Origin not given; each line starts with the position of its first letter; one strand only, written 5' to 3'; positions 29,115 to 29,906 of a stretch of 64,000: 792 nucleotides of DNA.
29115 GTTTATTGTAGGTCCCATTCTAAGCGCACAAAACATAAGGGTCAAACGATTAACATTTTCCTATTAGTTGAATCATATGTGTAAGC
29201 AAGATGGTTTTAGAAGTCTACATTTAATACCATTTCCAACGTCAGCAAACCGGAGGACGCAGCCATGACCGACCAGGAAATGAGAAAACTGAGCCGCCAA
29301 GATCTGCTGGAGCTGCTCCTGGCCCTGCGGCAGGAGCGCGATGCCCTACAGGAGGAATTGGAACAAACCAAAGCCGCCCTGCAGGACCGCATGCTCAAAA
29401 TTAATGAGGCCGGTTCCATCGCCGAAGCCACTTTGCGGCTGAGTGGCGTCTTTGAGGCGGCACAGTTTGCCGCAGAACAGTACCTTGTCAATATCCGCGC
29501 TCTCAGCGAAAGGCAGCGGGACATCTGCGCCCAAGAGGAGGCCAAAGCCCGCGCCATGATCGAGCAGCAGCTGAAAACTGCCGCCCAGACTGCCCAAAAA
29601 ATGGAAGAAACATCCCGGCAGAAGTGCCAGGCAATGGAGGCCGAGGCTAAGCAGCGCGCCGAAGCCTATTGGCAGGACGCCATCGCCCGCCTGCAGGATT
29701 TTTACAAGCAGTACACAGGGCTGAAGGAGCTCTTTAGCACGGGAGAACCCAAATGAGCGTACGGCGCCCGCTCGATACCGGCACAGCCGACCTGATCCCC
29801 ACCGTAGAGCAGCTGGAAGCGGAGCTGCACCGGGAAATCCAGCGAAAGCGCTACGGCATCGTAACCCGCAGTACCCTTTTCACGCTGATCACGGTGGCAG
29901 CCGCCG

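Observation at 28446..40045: Complete sortase-dependent pilus island with unusual accessory genes in a high-GC clostridial background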

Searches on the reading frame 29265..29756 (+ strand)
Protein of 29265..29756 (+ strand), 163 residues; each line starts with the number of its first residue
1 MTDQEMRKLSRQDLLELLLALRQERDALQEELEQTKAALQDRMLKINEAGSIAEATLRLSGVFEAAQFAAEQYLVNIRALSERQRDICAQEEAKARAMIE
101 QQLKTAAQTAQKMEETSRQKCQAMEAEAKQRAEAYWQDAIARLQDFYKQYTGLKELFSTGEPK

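Call 4: search_protein_families(library=pfam, proteins=[window:29265-29756:+], max_evalue=0.01)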
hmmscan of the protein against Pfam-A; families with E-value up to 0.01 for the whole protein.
window:29265-29756:+ (163 aa): 1 family
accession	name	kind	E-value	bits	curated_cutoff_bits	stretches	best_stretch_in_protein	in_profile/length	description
PF05103.18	DivIVA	-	0.0063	16.9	28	1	90-157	56-123/131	DivIVA protein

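Call 10: find_encoding_contigs(protein=window:29265-29756:+, flank=3000, max_places=10)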
Protein window:29265-29756:+ (163 aa): 14 contigs read that carry it; 10 places shown.
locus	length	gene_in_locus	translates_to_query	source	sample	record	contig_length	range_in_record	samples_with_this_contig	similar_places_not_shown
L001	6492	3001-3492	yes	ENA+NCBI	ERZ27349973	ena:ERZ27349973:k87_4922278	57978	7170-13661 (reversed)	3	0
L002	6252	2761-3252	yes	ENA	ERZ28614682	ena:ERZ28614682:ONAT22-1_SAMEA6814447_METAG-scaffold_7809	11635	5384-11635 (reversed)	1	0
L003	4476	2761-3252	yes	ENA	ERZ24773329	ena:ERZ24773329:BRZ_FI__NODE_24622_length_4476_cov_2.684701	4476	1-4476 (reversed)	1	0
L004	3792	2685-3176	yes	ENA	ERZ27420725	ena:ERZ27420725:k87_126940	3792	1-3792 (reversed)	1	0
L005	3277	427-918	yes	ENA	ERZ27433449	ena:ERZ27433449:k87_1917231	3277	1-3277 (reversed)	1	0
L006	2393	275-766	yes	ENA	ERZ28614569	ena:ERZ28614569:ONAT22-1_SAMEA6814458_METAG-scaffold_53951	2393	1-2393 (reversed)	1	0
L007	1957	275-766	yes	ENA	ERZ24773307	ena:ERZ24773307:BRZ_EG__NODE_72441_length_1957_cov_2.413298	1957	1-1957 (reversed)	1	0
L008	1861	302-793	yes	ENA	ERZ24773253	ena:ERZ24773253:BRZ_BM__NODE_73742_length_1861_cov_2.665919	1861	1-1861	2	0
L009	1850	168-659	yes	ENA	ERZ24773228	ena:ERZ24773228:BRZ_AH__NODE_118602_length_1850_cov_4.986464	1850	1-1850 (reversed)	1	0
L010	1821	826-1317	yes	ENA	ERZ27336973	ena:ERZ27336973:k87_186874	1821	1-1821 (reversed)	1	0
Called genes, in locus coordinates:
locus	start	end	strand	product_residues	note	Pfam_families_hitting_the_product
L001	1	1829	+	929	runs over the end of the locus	PF01074:Glyco_hydro_38N, PF09261:Alpha-mann_mid, PF07748:Glyco_hydro_38C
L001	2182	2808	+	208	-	PF00239:Resolvase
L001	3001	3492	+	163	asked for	-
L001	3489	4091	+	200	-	PF10502:Peptidase_S26, PF00717:Peptidase_S24 (weak)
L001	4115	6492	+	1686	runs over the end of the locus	PF17802:SpaA (faint), PF05738:Cna_B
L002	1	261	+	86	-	?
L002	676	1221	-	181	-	PF07385:Lyx_isomer (faint)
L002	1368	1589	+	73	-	-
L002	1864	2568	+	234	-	PF00239:Resolvase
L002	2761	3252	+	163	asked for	-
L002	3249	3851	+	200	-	PF10502:Peptidase_S26, PF00717:Peptidase_S24 (weak)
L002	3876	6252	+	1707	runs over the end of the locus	PF17802:SpaA (faint), PF05738:Cna_B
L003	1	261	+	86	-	?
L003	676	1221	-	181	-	PF07385:Lyx_isomer (faint)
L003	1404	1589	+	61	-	-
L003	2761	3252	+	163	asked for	-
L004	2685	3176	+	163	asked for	-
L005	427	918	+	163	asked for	-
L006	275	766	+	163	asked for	-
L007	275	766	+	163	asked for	-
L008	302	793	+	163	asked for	-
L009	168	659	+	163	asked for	-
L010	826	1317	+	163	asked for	-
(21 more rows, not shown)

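Call 13: search_protein_families(library=ncbifam, proteins=[window:29265-29756:+], max_evalue=0.01)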
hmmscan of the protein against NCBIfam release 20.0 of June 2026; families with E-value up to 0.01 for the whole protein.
window:29265-29756:+ (163 aa): 1 family
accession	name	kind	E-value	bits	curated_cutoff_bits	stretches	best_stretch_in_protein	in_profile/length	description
NF058646.1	germin_YodN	equivalog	0.0049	16.6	180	1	91-159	131-199/218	germination protein YodN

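Call 15: find_homologous_proteins(query=window:29265-29756:+)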
Query window:29265-29756:+ (163 aa): 373 proteins with E <= 0.001 among 531 candidates; the best 120 are listed.
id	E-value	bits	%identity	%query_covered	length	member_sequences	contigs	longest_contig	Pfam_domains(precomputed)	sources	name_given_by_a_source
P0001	1.3e-90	319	99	100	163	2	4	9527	-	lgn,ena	-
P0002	8.0e-46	174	58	99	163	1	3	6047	-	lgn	-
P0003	5.7e-44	168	59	99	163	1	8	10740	-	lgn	-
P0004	5.8e-44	168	60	98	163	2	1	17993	-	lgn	-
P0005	3.3e-43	165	58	98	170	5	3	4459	-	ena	-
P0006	4.3e-43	165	58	98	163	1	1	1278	-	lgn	-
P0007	3.8e-42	162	60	91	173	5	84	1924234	-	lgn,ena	-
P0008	8.0e-42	161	57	98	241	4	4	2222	-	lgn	-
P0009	9.0e-42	161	56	99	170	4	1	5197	-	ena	-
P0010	6.6e-41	158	56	98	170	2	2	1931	-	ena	-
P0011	1.1e-40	157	55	98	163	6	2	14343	-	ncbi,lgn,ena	-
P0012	2.6e-40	156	56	97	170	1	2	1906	-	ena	-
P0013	7.0e-39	151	54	98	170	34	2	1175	-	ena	-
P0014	8.6e-39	151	54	98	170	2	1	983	-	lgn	-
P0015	9.1e-39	151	57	98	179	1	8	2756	-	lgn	-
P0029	2.5e-34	136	48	98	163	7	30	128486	-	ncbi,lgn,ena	-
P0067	2.7e-29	120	47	97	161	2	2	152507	-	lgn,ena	-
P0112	5.0e-26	110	43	100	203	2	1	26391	-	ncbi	-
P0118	1.3e-25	108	34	97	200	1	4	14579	-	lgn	-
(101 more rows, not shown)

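Call 18: find_encoding_contigs(protein=P0007, flank=10000, max_places=2)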
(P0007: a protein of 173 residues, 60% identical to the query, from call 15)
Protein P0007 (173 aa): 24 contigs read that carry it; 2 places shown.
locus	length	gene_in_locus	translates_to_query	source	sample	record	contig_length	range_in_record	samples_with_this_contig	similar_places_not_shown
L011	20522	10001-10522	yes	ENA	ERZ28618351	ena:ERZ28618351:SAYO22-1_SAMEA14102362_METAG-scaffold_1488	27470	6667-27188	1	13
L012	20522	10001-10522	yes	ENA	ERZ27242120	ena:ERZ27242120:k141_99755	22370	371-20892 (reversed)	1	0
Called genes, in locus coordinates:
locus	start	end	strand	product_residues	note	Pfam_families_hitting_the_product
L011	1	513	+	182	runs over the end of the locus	PF14512:TM1586_NiRdase (faint), PF00881:Nitroreductase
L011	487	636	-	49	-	-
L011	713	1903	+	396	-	PF08239:SH3_3, PF14283:CD1107-like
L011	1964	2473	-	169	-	PF24838:8xMP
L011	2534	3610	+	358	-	PF01751:Toprim, PF01131:Topoisom_bac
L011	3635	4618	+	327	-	PF01131:Topoisom_bac, PF13342:Toprim_Crpt (weak)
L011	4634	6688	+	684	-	PF07275:ArdA, PF14191:YodL, PF14195:DUF4316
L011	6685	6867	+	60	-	-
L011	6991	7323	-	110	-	PF19517:DUF6050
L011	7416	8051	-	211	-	-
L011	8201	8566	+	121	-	-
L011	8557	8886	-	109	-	PF21983:NikA-like, PF05713:MobC (weak)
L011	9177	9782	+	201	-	PF00239:Resolvase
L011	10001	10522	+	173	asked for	-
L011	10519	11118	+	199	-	PF10502:Peptidase_S26, PF00717:Peptidase_S24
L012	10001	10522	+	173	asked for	-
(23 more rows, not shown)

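Call 19: find_encoding_contigs(protein=P0029, flank=10000, max_places=2)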
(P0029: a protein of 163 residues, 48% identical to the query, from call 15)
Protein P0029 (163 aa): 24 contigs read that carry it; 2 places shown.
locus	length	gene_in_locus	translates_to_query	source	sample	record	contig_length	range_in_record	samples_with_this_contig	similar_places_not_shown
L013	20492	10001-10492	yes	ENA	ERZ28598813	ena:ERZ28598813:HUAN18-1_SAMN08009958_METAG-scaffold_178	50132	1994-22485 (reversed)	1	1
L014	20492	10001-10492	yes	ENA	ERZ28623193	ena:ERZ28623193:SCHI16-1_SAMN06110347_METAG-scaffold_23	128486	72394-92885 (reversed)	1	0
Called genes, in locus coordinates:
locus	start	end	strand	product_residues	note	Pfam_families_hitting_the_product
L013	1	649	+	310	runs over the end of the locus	PF00528:BPD_transp_1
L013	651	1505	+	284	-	PF00528:BPD_transp_1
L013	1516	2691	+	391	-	PF01208:URO-D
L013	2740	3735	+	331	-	PF01208:URO-D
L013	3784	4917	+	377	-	PF25270:Khk, PF00294:PfkB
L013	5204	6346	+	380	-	-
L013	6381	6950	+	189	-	-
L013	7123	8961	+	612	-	PF13522:GATase_6, PF13537:GATase_7, PF01380:SIS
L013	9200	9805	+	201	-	PF00239:Resolvase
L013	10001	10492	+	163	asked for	-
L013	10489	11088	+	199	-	PF00717:Peptidase_S24 (weak), PF10502:Peptidase_S26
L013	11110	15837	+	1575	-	PF05737:Collagen_bind (faint), PF17802:SpaA (weak), PF05738:Cna_B (weak)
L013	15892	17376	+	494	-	PF00746:Gram_pos_anchor (faint), PF16569:GramPos_pilinBB, PF17802:SpaA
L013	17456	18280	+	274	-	PF04203:Sortase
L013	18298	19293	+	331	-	PF17802:SpaA (faint), PF05738:Cna_B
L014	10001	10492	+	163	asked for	-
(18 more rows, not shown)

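Call 20: find_encoding_contigs(protein=P0067, flank=10000, max_places=2)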
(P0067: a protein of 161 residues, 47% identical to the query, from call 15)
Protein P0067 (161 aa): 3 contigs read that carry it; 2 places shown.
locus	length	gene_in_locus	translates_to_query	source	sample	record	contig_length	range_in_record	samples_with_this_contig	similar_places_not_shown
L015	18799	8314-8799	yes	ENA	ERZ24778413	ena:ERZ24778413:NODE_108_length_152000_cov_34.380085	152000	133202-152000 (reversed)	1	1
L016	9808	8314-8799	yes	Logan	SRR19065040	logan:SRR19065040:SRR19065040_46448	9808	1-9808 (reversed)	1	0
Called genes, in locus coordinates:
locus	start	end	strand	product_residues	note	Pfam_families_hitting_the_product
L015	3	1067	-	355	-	?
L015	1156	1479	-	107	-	PF13560:HTH_31, PF12844:HTH_19, PF01381:HTH_3, PF13443:HTH_26 (weak)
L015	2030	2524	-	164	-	-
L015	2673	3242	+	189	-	PF00239:Resolvase, PF02796:HTH_7 (weak)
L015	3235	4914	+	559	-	PF00239:Resolvase, PF07508:Recombinase, PF13408:Zn_ribbon_recom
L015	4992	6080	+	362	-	PF04471:Mrr_cat, PF13156:Mrr_cat_2 (weak)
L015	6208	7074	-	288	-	PF27257:HI_0787_N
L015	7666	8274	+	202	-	PF00440:TetR_N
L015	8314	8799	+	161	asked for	-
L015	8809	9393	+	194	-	PF10502:Peptidase_S26, PF00717:Peptidase_S24 (weak)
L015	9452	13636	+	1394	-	PF16555:GramPos_pilinD1 (faint), PF17802:SpaA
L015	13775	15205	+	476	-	PF17802:SpaA, PF00746:Gram_pos_anchor (weak)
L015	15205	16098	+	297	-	PF04203:Sortase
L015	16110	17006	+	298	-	PF17802:SpaA (faint), PF05738:Cna_B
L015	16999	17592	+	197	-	PF04203:Sortase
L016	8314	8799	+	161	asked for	-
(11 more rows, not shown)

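Call 33: find_related_loci(query=A3, collection=metagenome_contigs, flank=10000)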
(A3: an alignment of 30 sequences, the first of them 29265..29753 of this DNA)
Query A3 (163 aa) in metagenome_contigs; peptide patterns used: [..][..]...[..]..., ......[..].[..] (x = any residue, [..] = any of these).
600 stretches matched a pattern (row limit reached: there are more); 500 encode a relative of the query (tblastn E <= 1e-3); the best 80 are kept; 80 distinct loci.
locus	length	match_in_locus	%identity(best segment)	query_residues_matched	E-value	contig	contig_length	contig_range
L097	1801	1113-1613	53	1-160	6e-52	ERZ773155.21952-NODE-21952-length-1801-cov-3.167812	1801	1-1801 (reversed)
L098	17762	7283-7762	55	1-160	1e-48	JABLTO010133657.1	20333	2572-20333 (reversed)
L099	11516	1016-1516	54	1-160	1e-45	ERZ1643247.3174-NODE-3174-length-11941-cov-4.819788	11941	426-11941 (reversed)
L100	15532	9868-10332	59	1-148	3e-45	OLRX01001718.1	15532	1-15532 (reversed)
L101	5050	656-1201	45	1-160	3e-42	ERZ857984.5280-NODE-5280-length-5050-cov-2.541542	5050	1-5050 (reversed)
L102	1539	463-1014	42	1-162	2e-41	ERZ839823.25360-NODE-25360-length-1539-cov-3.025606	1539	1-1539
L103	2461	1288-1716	58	1-136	2e-40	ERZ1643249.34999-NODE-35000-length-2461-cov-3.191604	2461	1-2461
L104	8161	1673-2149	49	1-159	2e-40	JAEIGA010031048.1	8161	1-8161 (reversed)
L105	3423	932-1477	43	1-160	2e-40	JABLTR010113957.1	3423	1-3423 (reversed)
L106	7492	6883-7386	54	1-161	4e-39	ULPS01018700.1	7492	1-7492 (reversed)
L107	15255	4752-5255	54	1-161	5e-39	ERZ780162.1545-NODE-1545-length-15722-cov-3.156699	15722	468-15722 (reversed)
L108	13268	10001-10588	41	1-163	5e-40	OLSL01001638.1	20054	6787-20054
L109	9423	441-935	46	1-162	1e-37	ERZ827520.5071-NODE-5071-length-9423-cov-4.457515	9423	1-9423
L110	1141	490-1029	42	1-158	4e-38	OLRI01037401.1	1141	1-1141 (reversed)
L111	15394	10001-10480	42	1-160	1e-36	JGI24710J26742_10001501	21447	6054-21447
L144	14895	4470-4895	40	1-157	1e-28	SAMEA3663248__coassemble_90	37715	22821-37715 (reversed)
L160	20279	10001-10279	56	1-93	5e-25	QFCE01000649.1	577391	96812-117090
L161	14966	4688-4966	56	1-93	5e-25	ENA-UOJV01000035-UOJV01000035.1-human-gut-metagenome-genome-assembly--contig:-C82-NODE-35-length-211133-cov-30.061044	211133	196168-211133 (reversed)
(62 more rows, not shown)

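Call 35: list_cluster_members(proteins=[window:29265-29753:+, window:29753-30352:+, window:37328-38173:+, window:27180-27722:-, P0121])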
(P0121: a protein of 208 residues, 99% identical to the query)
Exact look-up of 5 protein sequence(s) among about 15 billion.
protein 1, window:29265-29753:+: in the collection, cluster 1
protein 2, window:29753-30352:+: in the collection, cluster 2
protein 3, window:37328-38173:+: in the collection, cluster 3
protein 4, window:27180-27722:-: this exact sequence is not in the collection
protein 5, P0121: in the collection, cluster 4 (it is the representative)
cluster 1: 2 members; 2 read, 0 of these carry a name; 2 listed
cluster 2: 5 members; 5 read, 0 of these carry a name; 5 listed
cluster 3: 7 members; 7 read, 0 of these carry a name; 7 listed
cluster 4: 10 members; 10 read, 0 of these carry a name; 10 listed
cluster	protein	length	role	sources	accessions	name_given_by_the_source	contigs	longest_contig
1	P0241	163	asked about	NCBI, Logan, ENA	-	-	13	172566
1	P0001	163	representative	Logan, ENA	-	-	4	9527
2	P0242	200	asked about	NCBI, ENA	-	-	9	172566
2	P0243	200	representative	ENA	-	-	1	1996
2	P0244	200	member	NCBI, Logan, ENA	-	-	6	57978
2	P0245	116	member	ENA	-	-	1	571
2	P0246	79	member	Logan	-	-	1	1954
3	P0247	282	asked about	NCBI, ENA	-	-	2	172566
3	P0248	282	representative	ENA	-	-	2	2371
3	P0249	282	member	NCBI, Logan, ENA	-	-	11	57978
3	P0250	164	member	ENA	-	-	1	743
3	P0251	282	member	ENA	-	-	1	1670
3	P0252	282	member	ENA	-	-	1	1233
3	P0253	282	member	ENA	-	-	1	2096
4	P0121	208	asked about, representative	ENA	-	-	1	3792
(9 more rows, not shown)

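Call 59: predict_structure(alignment_id=A3)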
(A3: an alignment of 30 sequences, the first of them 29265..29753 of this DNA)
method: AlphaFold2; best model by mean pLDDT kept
length: 163 residues; sequences in the alignment: 30
mean_pLDDT: 87.8   pTM: 0.39
mean pLDDT of the five models: 87.8, 87.7, 87.0, 85.4, 83.6
residues with pLDDT >= 90: 95; 70-90: 58; 50-70: 8; < 50: 2
segments of 3 or more residues with pLDDT < 50: none
pLDDT, mean of each block of 10 residues (from residue 1): 72 88 93 91 82 75 84 93 96 97 97 97 97 96 90 70 46
secondary structure, 60 per line:
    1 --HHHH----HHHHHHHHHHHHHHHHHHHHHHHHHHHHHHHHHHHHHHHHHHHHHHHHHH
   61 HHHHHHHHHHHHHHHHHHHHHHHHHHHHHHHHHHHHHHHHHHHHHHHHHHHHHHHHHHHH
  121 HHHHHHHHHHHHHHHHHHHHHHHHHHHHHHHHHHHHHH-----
elements in order: H3-6 H11-158

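Call 74: search_solved_structures(query=A3, max_evalue=1)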
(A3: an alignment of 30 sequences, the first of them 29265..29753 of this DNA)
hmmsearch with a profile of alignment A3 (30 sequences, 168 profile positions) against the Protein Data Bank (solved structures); distinct sequences matched with E-value up to 1: 1.
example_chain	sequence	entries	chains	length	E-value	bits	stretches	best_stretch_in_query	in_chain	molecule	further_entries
36qu_H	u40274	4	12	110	0.1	15.9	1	55-135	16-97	V-type proton ATPase subunit G1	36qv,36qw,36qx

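Call 75: search_protein_families(library=phrogs, proteins=[window:29265-29753:+], max_evalue=0.01)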
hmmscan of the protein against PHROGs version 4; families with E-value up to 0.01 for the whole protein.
window:29265-29753:+ (163 aa): 1 family
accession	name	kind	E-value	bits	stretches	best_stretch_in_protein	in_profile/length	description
phrog_29226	-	unknown function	0.00053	21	1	5-47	47-87/209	-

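Call 78: find_encoding_contigs(protein=P0007, flank=1200, max_places=10)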
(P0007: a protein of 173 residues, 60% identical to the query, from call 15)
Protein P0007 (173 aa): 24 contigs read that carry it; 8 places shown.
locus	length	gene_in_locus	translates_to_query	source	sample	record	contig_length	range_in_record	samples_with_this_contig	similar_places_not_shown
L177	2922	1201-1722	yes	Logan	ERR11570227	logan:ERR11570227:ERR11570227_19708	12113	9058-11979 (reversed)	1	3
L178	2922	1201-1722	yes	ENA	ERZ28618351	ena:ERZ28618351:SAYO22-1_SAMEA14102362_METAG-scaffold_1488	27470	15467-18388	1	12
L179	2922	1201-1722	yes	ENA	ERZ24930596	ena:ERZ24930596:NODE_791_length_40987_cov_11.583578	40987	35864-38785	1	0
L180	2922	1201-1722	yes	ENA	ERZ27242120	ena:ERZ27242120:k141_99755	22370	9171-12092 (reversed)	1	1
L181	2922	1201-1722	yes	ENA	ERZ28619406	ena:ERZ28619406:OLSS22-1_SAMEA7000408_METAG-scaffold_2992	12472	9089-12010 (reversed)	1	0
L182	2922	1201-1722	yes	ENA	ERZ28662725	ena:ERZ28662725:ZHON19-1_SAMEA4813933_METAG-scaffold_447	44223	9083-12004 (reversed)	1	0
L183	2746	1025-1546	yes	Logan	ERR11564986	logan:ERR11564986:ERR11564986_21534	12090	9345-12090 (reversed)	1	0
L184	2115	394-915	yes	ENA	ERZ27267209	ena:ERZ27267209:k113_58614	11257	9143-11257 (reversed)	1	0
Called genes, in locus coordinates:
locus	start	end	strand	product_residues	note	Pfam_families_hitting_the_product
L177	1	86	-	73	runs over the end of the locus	?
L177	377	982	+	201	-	PF00239:Resolvase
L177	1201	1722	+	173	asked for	-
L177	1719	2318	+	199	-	PF10502:Peptidase_S26, PF00717:Peptidase_S24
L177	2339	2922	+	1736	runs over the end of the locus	PF05737:Collagen_bind (faint), PF17802:SpaA, PF05738:Cna_B (weak), PF00746:Gram_pos_anchor (faint)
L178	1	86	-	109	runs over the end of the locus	PF21983:NikA-like, PF05713:MobC (weak)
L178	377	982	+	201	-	PF00239:Resolvase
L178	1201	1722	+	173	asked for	-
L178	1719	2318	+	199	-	PF10502:Peptidase_S26, PF00717:Peptidase_S24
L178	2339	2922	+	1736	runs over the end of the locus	PF05737:Collagen_bind (faint), PF17802:SpaA, PF05738:Cna_B (weak), PF00746:Gram_pos_anchor (faint)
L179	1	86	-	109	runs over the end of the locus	PF21983:NikA-like, PF05713:MobC (weak)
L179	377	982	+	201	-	PF00239:Resolvase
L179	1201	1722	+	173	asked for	-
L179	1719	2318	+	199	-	PF10502:Peptidase_S26, PF00717:Peptidase_S24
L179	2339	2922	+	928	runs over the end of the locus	?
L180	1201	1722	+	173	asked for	-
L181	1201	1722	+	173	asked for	-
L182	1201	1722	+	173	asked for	-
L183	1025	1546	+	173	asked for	-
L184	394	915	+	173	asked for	-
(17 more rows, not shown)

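Call 87: search_protein_representatives(alignment_id=A3)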
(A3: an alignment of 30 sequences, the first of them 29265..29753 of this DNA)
Query: 30 sequences, 168 profile positions. Proteins with E-value up to 0.001 (for the whole library): 4761; up to 1e-10: 3750; up to 1e-30: 715. The best 150 are listed.
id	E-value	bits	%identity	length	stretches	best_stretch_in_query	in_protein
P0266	1.6e-62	226.9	-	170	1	1-161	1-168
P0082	6.0e-62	224.9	-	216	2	1-128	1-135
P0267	7.9e-59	214.8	-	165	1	1-160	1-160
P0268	1.4e-58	214.0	-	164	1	1-162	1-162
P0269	1.3e-57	210.8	-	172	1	1-163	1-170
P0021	5.6e-57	208.8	-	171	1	1-159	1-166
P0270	5.9e-57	208.7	-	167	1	1-160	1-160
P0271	7.0e-57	208.5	-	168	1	1-160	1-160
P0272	8.9e-57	208.1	-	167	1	1-164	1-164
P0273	1.1e-56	207.9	-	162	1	1-160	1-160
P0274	2.3e-56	206.8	-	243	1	1-160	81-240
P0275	3.5e-56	206.2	-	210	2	1-132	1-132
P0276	1.3e-55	204.4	-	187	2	1-130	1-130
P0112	6.0e-55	202.2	-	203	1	1-166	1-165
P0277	7.6e-55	201.8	-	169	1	1-160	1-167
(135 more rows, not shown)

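Call 88: find_encoding_contigs(protein=P0118, flank=10000, max_places=1)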
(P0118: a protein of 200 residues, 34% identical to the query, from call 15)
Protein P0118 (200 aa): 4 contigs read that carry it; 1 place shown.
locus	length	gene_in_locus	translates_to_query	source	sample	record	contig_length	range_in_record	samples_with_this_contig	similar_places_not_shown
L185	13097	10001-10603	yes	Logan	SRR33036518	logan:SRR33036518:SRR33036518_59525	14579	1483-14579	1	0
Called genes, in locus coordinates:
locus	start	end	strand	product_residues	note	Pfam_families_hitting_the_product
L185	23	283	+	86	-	PF07866:DUF1653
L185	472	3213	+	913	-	PF00690:Cation_ATPase_N, PF00122:E1-E2_ATPase, PF00702:Hydrolase, PF13246:Cation_ATPase, PF00689:Cation_ATPase_C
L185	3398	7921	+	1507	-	PF01869:BcrAD_BadFG, PF05378:Hydant_A_N (faint), PF01869:BcrAD_BadFG, PF09989:DUF2229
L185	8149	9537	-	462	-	PF01554:MatE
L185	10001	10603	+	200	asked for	-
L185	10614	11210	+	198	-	PF00717:Peptidase_S24 (weak), PF10502:Peptidase_S26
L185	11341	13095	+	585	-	?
